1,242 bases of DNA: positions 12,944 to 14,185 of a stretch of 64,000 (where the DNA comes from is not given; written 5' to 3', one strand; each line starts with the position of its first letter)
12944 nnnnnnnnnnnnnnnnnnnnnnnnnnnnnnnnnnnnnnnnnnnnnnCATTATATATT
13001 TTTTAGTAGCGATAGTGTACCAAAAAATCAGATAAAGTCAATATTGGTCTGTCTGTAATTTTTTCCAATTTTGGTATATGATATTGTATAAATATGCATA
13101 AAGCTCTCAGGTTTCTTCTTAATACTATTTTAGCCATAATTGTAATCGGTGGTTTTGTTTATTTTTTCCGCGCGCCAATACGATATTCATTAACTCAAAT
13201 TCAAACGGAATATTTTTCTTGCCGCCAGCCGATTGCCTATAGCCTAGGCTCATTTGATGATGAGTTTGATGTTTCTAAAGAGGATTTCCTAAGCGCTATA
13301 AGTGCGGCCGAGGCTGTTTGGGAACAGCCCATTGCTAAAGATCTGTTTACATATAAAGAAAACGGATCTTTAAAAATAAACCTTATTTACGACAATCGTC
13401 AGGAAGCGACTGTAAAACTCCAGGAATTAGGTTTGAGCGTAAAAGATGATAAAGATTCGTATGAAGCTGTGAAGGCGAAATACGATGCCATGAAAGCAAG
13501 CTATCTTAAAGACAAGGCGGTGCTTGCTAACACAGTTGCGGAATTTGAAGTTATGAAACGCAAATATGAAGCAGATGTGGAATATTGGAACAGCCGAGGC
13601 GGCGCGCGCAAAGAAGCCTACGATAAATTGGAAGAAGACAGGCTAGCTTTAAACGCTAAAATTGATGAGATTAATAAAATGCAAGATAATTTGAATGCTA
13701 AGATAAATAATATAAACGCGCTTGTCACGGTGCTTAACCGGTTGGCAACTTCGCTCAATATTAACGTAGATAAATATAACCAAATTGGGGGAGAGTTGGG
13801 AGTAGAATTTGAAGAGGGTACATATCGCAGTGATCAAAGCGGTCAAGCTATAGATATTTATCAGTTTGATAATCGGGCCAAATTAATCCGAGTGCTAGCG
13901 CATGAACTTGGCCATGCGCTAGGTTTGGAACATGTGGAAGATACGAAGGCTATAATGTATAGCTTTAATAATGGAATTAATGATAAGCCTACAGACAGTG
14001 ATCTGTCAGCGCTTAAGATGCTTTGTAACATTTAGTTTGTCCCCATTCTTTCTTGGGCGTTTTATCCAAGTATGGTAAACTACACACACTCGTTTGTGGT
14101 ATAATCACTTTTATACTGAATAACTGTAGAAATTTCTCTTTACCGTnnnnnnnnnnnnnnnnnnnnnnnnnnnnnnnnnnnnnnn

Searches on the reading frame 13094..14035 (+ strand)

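Call 28: search_protein_families(library=pfam, proteins=[window:13094-14035:+], max_evalue=0.00001)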
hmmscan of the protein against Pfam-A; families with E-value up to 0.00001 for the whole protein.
window:13094-14035:+ (313 aa): 1 family
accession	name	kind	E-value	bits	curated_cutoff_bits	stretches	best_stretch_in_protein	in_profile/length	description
PF00413.30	Peptidase_M10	-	5.6e-10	39.8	24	1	240-297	102-141/159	Matrixin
